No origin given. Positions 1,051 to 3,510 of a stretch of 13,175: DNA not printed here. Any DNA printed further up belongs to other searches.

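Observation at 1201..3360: GT2 glycosyltransferase fused in-frame to a Wzx/MOP-like multi-spanning flippase domain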

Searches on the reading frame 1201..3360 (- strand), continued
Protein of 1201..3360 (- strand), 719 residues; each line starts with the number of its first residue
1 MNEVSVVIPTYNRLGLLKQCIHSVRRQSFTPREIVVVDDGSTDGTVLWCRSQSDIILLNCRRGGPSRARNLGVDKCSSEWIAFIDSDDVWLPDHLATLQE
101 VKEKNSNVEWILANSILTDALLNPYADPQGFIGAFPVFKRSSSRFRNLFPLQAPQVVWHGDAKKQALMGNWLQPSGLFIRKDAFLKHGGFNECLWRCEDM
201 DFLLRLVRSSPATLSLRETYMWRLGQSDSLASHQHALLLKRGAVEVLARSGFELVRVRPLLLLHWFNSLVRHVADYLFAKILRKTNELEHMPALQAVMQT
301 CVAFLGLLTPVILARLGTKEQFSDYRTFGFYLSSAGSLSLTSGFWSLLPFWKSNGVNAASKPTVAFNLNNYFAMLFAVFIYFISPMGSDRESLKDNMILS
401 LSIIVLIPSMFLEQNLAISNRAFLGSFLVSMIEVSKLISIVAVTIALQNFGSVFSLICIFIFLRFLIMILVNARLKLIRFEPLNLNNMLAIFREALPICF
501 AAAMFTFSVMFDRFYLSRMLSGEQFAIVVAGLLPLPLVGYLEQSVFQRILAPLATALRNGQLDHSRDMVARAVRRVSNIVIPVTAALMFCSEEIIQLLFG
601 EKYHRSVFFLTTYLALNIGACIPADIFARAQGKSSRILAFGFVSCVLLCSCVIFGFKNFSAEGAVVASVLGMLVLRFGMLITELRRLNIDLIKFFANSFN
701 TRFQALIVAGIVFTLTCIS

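Call 9: find_encoding_contigs(protein=P0004, flank=10000, max_places=2)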
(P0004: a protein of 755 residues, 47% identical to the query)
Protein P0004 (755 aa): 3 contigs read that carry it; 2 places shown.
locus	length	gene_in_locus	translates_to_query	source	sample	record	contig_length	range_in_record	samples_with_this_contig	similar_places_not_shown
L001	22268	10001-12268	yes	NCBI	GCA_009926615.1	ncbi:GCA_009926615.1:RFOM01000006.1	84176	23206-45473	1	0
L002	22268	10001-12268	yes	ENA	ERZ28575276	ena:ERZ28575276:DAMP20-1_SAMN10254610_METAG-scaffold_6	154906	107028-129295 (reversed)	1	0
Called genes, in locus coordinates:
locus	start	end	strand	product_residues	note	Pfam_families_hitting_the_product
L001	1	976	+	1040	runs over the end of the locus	PF00873:ACR_tran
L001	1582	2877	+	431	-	-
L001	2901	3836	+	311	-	-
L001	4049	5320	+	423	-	-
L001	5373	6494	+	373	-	PF00535:Glycos_transf_2, PF13641:Glyco_tranf_2_3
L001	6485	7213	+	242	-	PF00132:Hexapep, PF14602:Hexapep_2 (weak)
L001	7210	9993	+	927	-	PF13439:Glyco_transf_4, PF13579:Glyco_trans_4_4, PF20706:GT4-conflict (weak), PF00534:Glycos_transf_1, PF13692:Glyco_trans_1_4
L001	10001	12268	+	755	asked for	PF00535:Glycos_transf_2, PF10111:Glyco_tranf_2_2, PF13641:Glyco_tranf_2_3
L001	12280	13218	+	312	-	PF01522:Polysacc_deac_1 (faint)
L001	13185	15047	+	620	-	PF01451:LMWPc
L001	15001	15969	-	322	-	PF13692:Glyco_trans_1_4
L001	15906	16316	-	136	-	-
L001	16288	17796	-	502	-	PF04932:Wzy_C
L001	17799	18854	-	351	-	-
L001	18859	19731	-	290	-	PF02563:Poly_export (faint), PF22461:SLBB_2 (weak)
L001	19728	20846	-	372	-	PF13579:Glyco_trans_4_4 (weak), PF13439:Glyco_transf_4, PF00534:Glycos_transf_1, PF13692:Glyco_trans_1_4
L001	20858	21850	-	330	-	PF02397:Bac_transf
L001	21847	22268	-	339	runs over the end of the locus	PF10129:OpgC_C (weak)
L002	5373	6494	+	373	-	PF00535:Glycos_transf_2, PF13641:Glyco_tranf_2_3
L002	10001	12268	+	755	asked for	PF00535:Glycos_transf_2, PF10111:Glyco_tranf_2_2, PF13641:Glyco_tranf_2_3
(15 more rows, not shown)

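Call 10: find_encoding_contigs(protein=P0012, flank=10000, max_places=2)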
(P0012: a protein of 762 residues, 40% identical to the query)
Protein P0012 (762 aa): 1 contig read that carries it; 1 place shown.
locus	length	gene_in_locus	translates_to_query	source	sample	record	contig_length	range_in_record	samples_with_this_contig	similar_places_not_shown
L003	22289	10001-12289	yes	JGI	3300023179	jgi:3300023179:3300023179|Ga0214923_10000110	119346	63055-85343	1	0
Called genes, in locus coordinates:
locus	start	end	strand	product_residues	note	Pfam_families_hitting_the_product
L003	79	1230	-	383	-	-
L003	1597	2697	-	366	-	PF02899:Phage_int_SAM_1 (weak), PF00589:Phage_integrase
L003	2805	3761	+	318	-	PF00850:Hist_deacetyl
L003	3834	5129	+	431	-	-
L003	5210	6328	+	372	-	PF00535:Glycos_transf_2 (weak), PF13641:Glyco_tranf_2_3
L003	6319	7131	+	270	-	PF00132:Hexapep, PF14602:Hexapep_2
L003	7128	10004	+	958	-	PF13439:Glyco_transf_4, PF13579:Glyco_trans_4_4, PF20706:GT4-conflict (faint), PF00534:Glycos_transf_1, PF13692:Glyco_trans_1_4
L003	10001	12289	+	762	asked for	PF00535:Glycos_transf_2, PF10111:Glyco_tranf_2_2, PF13641:Glyco_tranf_2_3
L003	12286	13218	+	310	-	PF01522:Polysacc_deac_1 (faint)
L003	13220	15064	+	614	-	PF01451:LMWPc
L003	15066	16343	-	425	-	PF00534:Glycos_transf_1 (weak), PF13692:Glyco_trans_1_4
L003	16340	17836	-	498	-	PF04932:Wzy_C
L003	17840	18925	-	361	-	-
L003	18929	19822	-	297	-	PF10531:SLBB (weak)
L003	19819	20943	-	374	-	PF13579:Glyco_trans_4_4 (weak), PF13439:Glyco_transf_4, PF00534:Glycos_transf_1, PF13692:Glyco_trans_1_4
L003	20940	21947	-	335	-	PF02397:Bac_transf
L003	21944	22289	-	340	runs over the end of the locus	PF10129:OpgC_C (faint)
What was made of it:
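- Closest known: Wzx flippases of Wzx/Wzy-dependent pathways. Same: It sits in a cluster with a priming PGT, a Wzy_C polymerase and a Wza-like exporter (calls 9, 10).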

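Call 12: find_related_loci(query=window:1201-3360:-, collection=genome_contigs, flank=10000)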
Query window:1201-3360:- (719 aa) in genome_contigs; peptide patterns used: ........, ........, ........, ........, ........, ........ (x = any residue, [..] = any of these).
66 stretches matched a pattern; 3 encode a relative of the query (tblastn E <= 1e-3); 3 distinct loci.
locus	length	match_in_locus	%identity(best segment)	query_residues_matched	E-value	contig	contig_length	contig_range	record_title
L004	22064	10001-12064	38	3-691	1e-159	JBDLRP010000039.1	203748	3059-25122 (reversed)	MAG: Pseudomonadota bacterium isolate icacos_2019_sw_WHONDRS-S19S_0094_B_bin.37 scaffold_49227, whole genome shotgun seq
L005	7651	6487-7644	44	4-388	1e-104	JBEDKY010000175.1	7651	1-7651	MAG: Pseudomonadota bacterium isolate NASQAN2015_101_B_bin.11 scaffold_65891, whole genome shotgun sequence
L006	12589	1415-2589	23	4-232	5e-12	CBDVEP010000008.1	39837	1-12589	MAG TPA_asm: uncultured bacterium isolate SRR22302360_binner13_Refined_21 genome assembly, contig: ERZ25073602.129, whol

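Call 24: predict_structure(alignment_id=A1)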
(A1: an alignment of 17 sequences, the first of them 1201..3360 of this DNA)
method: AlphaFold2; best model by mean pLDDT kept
length: 719 residues; sequences in the alignment: 17
mean_pLDDT: 89.3   pTM: 0.69
mean pLDDT of the five models: 89.3, 88.1, 87.4, 86.6, 85.3
residues with pLDDT >= 90: 456; 70-90: 238; 50-70: 25; < 50: 0
segments of 3 or more residues with pLDDT < 50: none
pLDDT, mean of each block of 10 residues (from residue 1): 90 94 96 95 94 96 90 96 95 95 90 94 90 89 90 81 92 93 95 85 94 94 77 78 93 93 94 90 79 77 85 89 91 91 83 64 88 93 75 86 94 88 89 92 84 91 95 83 77 85 90 92 93 82 85 88 93 94 92 91 92 92 89 84 93 96 95 93 92 93 91 87
secondary structure, 60 per line:
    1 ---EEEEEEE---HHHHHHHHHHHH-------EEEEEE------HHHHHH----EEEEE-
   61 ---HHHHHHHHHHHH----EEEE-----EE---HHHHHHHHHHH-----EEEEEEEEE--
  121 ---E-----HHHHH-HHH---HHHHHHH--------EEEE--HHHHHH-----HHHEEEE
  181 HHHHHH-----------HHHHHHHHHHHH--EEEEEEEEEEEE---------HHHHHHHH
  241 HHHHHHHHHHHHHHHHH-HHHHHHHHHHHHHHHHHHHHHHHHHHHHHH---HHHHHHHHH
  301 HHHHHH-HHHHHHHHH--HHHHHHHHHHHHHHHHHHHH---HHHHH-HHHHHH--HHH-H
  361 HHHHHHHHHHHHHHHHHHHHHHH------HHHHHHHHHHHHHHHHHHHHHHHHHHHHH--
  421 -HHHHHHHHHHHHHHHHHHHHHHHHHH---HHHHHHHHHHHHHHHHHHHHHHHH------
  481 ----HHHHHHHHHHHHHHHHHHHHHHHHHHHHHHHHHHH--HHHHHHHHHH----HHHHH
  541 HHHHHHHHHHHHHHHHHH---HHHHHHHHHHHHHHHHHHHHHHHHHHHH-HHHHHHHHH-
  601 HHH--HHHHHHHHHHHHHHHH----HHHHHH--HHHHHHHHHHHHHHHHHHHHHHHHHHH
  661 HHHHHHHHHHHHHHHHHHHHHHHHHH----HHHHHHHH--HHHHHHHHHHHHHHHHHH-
elements in order (helices of 4 or more, strands of 3 or more residues): E4-10 H14-25 E33-38 H45-50 E55-59 H64-75 E80-83 H94-104 E110-118 H130-134 H142-148 E157-160 H163-168 E177-180 H181-186 H198-209 E212-223 H233-257 H259-288 H292-306 H308-316 H319-338 H342-346 H348-353 H360-383 H390-418 H422-447 H451-474 H485-519 H522-531 H536-558 H562-589 H591-599 H606-621 H626-631 H634-686 H691-698 H701-718
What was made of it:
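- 2491..2685 (-): Linker, aa 226-290. It consists of two long helices (aa 233-257 and 259-288) that are amphipathic rather than membrane-spanning. They probably lie on the cytoplasmic membrane surface. DSSP assignment and pLDDT of 77-94 in the AlphaFold model (call 24).
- On Glycosyltransferase family 2 (GT-A fold, inverting; Pfam PF00535): The AlphaFold model has pLDDT around 90-96 over aa 1-220 (call 24).
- The linker folds into two confident helices (call 24).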

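Call 30: fold_search(model_id=the predicted structure, library=pdb)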
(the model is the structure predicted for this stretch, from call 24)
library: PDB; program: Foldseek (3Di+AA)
matches with E <= 10: 832; with E <= 0.001: 242
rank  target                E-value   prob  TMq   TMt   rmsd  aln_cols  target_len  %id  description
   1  9omm_A                2.8e-09  1.00  0.27  0.71   6.4       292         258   21  WrtF fucosyltransferase - tetrasaccharide product (released 2025-10-29)
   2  9omn_B                4.0e-09  1.00  0.27  0.67   4.3       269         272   20  WrtF fucosyltransferase - GDP-2-deoxy-2-fluoro-beta-L-fucose (released 2025-10-29)
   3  9oml_B                7.0e-09  1.00  0.28  0.68   9.5       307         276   21  WrtF fucosyltransferase - acetylated trisaccharide acceptor (released 2025-10-29)
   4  9omj_A                7.2e-09  1.00  0.27  0.68   9.6       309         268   20  WrtF fucosyltransferase - GDP-beta-L-fucose (released 2025-10-29)
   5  6hnq_B                7.5e-09  1.00  0.27  0.56   8.6       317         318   16  TarP-6RboP-(CH2)6NH2 (released 2018-10-24)
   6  9omh_A                7.8e-09  1.00  0.28  0.68  10.5       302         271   20  WrtF fucosyltransferase - Apo (released 2025-10-29)
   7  9omk_B                7.8e-09  1.00  0.26  0.67   7.6       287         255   18  WrtF fucosyltransferase - trisaccharide acceptor (released 2025-10-29)
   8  6p61_B                8.4e-09  1.00  0.23  0.82   4.2       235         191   19  Structure of a Glycosyltransferase from Leptospira borgpetersenii serovar Hardjo-bovis (strain JB197) (released 2019-07-10)
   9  6h4f_F                8.4e-09  1.00  0.26  0.55   8.9       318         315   16  TarP-3RboP (released 2018-09-26)
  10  9oml_A                8.8e-09  1.00  0.26  0.66   7.8       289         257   18  WrtF fucosyltransferase - acetylated trisaccharide acceptor (released 2025-10-29)
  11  9omh_D                9.1e-09  1.00  0.27  0.67   9.7       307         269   21  WrtF fucosyltransferase - Apo (released 2025-10-29)
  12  9jn3_A                9.5e-09  1.00  0.27  0.60   7.2       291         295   21  Crystal structure of AvpGT in complex with Ara-A (released 2025-01-29)
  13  9omn_A                9.9e-09  1.00  0.26  0.70   3.6       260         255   20  WrtF fucosyltransferase - GDP-2-deoxy-2-fluoro-beta-L-fucose (released 2025-10-29)
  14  2z86_D                1.1e-08  1.00  0.27  0.32   4.0       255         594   20  Crystal structure of chondroitin polymerase from Escherichia coli strain K4 (K4CP) complexed with UDP-GlcUA and UDP (released 2008-09-16)
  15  5hea_A                1.1e-08  1.00  0.26  0.63   9.2       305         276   21  CgT structure in hexamer (released 2016-08-31)
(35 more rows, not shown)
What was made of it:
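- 2686..3360 (-): GT-A fold family-2 glycosyltransferase domain, aa 1-225. The nucleotide-binding D38-D39, the DXD motif D85-S-D-D88 (nt 3097-3108) and the E198-D199 'CEDMD' motif are all invariant in the family. Foldseek matches WrtF, TarP, TarS, RmlT, K4CP and a PglI-type enzyme (call 30).
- On Glycosyltransferase family 2 (GT-A fold, inverting; Pfam PF00535): Foldseek hits to solved GT2 enzymes have probability 1.00 and target TM-scores of 0.55-0.86 (call 30).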

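Call 60: search_protein_families(library=pfam, proteins=[L001:13185-15047:+, L001:17799-18854:-, L001:1582-2877:+, L001:4049-5320:+, L001:16288-17796:-, L001:2901-3836:+], max_evalue=0.01)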
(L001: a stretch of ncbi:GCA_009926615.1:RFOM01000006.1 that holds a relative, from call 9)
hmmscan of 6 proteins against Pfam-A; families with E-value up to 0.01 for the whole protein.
L001:13185-15047:+ (620 aa): 2 families
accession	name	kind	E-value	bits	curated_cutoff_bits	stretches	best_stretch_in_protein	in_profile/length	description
PF01451.26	LMWPc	-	7e-15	55.9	23.2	1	462-594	1-139/144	Low molecular weight phosphotyrosine protein phosphatase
PF15632.11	ATPgrasp_Ter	-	0.0011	19.1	29.1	1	207-330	4-111/131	ATP-grasp in the biosynthetic pathway with Ter operon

L001:17799-18854:- (351 aa): 2 families
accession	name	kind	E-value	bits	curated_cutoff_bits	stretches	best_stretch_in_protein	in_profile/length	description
PF16888.10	YwqH-like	-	0.00032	21.4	33.7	1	100-225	8-121/123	YwqH-like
PF03839.21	Sec62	-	0.0083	16.4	27.8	0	282-317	119-154/191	Translocation protein Sec62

L001:1582-2877:+ (431 aa): 0 families

L001:4049-5320:+ (423 aa): 0 families

L001:16288-17796:- (502 aa): 1 family
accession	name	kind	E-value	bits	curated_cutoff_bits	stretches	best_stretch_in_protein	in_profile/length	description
PF04932.20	Wzy_C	-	6.5e-18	65.4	31.7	1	297-431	2-148/149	O-Antigen ligase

L001:2901-3836:+ (311 aa): 0 families

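Call 81: find_encoding_contigs(protein=P0017, flank=10000, max_places=1)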
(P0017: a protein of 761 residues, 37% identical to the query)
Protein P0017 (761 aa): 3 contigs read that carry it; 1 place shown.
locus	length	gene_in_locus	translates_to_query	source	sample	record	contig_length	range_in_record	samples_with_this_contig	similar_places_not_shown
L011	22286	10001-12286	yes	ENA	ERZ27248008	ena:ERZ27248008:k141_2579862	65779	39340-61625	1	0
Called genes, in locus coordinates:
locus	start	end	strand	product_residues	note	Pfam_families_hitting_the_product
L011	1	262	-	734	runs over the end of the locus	-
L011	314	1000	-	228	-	PF00929:RNase_T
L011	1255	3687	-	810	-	-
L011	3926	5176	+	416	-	-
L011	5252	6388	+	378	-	-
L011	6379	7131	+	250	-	PF00132:Hexapep, PF14602:Hexapep_2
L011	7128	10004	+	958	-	PF13439:Glyco_transf_4, PF13579:Glyco_trans_4_4, PF00534:Glycos_transf_1, PF13692:Glyco_trans_1_4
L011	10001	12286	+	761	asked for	PF00535:Glycos_transf_2, PF10111:Glyco_tranf_2_2, PF13641:Glyco_tranf_2_3, PF01943:Polysacc_synt (weak), PF01554:MatE (weak)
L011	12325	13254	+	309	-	PF01522:Polysacc_deac_1 (weak)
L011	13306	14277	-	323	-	PF00487:FA_desaturase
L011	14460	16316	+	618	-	PF01451:LMWPc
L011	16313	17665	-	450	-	PF13692:Glyco_trans_1_4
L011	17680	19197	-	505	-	PF04932:Wzy_C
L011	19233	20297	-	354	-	-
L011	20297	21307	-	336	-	-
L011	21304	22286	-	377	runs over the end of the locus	PF13439:Glyco_transf_4, PF00534:Glycos_transf_1, PF13692:Glyco_trans_1_4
